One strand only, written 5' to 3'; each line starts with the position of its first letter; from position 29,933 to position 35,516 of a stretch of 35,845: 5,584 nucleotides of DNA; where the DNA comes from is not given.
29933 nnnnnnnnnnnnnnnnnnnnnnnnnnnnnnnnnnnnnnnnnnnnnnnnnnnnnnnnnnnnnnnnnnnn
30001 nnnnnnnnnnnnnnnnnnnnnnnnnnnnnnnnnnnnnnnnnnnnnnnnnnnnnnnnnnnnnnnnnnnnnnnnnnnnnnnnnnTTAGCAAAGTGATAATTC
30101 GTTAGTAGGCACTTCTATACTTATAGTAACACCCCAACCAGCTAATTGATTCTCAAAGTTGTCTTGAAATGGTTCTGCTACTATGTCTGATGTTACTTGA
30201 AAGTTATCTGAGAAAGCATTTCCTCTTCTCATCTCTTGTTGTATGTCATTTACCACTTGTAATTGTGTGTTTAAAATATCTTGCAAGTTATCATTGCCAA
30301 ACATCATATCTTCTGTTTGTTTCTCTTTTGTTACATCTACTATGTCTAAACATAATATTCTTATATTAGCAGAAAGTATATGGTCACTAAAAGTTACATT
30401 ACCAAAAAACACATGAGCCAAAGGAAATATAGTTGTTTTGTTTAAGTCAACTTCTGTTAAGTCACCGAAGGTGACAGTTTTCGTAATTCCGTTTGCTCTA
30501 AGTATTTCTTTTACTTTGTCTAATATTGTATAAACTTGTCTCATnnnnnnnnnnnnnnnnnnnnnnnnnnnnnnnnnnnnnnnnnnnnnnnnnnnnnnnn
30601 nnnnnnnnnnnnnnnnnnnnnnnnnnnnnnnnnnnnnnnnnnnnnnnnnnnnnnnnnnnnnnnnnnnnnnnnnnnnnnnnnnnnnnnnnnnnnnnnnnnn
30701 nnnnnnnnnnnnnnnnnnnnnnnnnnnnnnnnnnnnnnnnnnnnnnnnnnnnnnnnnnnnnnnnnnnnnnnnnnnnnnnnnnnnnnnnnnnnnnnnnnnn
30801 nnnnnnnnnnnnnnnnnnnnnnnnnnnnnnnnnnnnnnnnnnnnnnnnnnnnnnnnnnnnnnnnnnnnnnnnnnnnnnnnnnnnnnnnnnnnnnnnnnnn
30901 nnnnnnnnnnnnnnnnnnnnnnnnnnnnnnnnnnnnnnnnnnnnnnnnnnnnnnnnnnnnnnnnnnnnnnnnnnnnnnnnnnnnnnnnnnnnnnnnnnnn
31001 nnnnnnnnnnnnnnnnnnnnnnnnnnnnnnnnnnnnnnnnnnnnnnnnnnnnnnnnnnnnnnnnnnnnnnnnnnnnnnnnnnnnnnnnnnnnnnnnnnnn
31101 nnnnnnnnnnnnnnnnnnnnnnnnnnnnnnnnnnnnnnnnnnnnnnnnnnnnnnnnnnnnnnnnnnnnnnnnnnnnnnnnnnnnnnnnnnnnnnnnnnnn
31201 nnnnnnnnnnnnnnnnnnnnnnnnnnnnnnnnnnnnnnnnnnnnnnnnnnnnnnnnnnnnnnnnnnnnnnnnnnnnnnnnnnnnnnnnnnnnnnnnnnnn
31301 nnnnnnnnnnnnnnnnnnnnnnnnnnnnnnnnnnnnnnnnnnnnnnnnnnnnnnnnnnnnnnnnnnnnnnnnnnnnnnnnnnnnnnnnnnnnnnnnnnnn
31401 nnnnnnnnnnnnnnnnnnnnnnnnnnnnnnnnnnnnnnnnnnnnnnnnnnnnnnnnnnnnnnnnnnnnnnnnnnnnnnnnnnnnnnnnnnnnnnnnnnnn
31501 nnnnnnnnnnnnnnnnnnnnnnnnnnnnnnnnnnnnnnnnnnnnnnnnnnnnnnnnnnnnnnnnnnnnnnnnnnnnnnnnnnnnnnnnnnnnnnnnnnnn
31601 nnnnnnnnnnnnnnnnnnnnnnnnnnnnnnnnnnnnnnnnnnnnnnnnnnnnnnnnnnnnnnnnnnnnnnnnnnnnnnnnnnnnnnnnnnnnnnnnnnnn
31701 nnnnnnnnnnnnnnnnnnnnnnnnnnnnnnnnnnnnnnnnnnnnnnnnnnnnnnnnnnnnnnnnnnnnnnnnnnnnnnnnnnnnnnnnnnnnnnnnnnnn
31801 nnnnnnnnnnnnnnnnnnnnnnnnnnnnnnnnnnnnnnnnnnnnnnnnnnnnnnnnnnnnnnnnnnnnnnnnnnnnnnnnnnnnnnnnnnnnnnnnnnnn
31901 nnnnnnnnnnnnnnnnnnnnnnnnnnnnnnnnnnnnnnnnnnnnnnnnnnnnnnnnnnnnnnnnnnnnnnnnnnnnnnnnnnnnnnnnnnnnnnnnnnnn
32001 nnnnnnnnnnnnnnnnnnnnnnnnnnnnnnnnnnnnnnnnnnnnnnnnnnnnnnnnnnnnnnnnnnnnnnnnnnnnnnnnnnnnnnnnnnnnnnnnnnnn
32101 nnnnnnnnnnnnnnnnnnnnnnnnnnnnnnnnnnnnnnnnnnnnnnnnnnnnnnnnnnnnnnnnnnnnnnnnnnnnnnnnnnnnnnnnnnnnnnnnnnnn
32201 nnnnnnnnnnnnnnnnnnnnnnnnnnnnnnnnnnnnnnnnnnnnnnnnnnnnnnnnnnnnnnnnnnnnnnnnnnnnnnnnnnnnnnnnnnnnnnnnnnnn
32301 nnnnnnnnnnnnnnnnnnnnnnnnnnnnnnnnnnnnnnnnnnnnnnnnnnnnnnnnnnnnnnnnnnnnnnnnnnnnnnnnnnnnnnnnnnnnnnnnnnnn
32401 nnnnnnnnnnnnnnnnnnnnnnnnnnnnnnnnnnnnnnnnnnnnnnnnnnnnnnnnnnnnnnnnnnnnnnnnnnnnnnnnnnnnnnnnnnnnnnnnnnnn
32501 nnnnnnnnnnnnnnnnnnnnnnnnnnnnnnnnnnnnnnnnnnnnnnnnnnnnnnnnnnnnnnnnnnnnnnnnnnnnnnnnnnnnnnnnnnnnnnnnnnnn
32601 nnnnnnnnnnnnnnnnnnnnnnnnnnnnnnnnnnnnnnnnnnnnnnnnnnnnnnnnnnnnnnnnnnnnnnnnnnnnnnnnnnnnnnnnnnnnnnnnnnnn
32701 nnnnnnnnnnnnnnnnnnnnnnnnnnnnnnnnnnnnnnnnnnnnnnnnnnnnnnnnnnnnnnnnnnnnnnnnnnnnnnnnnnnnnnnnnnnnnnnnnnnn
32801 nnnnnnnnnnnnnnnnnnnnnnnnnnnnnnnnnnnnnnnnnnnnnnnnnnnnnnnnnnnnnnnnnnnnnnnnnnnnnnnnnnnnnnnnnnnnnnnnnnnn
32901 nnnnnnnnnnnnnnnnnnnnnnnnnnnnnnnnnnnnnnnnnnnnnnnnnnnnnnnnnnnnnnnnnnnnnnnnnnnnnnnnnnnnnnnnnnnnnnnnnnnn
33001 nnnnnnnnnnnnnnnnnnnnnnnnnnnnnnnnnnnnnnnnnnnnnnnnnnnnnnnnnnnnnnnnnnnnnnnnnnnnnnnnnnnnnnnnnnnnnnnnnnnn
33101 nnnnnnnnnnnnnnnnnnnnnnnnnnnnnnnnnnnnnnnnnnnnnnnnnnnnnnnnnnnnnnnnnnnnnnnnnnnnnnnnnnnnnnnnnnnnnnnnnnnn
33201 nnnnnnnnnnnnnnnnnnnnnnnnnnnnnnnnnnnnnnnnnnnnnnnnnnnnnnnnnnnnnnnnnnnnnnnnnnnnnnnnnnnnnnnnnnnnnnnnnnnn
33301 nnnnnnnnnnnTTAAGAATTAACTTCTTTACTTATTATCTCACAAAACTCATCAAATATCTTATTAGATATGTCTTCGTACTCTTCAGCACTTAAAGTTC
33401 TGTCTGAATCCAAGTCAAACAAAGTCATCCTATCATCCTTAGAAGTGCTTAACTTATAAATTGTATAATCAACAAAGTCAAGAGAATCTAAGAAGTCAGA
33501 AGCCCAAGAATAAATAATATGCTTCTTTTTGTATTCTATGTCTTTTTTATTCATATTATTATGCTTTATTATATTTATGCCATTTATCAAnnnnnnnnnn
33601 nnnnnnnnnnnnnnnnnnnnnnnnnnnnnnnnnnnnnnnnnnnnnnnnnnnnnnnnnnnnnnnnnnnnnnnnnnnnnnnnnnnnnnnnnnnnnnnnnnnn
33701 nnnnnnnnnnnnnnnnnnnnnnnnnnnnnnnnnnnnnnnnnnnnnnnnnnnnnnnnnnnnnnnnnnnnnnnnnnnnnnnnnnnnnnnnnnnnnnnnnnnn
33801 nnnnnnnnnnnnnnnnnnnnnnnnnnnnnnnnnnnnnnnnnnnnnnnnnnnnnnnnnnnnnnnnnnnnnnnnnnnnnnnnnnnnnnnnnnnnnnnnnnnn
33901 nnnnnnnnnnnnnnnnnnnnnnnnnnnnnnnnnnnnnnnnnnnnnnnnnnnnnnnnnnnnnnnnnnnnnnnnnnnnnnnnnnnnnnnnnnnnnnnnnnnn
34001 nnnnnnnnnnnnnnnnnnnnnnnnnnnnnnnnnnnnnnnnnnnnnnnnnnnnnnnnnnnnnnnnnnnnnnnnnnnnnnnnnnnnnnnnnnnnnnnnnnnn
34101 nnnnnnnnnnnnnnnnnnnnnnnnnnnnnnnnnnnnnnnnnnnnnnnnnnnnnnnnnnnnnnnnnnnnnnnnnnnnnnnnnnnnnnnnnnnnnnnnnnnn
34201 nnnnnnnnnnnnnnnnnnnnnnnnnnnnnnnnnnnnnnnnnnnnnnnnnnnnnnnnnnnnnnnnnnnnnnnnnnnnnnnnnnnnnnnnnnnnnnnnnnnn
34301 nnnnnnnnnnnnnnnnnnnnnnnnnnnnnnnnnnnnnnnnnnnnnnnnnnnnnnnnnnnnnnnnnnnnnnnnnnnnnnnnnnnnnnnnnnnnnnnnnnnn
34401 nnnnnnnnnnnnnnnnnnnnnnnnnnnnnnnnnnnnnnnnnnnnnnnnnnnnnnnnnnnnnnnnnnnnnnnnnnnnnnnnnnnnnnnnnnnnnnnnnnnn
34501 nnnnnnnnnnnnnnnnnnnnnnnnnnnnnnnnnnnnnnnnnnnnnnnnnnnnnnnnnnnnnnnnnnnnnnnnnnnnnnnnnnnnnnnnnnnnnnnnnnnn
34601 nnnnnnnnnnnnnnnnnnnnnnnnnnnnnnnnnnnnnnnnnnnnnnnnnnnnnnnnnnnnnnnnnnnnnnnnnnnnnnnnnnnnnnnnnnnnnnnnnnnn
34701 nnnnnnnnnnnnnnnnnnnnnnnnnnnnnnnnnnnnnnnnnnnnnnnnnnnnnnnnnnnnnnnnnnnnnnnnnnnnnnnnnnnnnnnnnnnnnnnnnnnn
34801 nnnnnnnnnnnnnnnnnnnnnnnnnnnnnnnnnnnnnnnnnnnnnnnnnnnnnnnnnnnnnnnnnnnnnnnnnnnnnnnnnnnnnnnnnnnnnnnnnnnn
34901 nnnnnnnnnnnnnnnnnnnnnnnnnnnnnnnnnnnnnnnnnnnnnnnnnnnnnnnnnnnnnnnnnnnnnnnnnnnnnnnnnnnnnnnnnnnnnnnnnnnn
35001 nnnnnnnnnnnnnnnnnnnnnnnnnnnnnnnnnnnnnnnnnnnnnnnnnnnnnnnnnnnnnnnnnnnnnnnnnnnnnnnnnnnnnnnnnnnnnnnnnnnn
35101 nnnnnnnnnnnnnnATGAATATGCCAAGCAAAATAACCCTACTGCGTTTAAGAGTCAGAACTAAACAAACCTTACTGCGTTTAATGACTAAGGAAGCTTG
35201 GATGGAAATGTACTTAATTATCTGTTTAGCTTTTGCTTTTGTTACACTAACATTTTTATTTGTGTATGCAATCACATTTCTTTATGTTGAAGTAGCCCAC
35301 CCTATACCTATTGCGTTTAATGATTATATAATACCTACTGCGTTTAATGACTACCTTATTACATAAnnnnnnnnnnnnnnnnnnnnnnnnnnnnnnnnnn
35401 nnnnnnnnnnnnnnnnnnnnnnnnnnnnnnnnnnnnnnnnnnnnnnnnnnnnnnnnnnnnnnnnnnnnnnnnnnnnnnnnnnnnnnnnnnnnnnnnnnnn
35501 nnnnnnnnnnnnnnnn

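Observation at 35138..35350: Four 17-nt direct repeats in a 2+2 layout abutting the terL stop codon: candidate packaging or protein-recognition site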

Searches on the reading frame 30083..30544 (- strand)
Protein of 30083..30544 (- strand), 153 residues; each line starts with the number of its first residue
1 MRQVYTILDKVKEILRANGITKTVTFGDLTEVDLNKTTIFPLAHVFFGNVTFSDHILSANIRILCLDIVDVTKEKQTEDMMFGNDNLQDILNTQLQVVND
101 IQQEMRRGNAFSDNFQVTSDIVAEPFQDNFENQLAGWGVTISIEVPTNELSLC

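Call 11: search_protein_families(library=phrogs, proteins=[window:30083-30544:-], max_evalue=0.01)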
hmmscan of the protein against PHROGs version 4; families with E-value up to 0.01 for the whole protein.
window:30083-30544:- (153 aa): 1 family
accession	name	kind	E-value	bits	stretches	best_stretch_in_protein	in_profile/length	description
phrog_30964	-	unknown function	1.1e-11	46.1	1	1-153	1-138/138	-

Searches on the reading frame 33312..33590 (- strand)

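Call 9: search_protein_families(library=pfam, proteins=[window:33312-33590:-], max_evalue=0.01)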
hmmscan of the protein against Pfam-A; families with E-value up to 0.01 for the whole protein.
window:33312-33590:- (92 aa): 1 family
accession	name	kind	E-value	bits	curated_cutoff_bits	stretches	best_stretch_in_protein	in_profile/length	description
PF14480.11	DNA_pol3_a_NI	-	0.00074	19.9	22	1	39-85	19-65/72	DNA polymerase III polC-type N-terminus I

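Call 11: search_protein_families(library=phrogs, proteins=[window:33312-33590:-], max_evalue=0.01)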
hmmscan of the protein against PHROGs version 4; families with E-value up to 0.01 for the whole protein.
window:33312-33590:- (92 aa): 0 families

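Call 106: search_protein_families(library=padloc, proteins=[window:33312-33590:-], max_evalue=0.01)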
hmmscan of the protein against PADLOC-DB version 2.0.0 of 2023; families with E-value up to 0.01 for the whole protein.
window:33312-33590:- (92 aa): 0 families

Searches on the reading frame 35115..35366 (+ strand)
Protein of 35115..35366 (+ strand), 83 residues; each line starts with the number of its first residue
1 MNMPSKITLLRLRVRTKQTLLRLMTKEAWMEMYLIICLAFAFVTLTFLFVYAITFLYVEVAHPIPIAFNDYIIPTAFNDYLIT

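Call 9: search_protein_families(library=pfam, proteins=[window:35115-35366:+], max_evalue=0.01)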
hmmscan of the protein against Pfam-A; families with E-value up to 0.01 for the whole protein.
window:35115-35366:+ (83 aa): 0 families
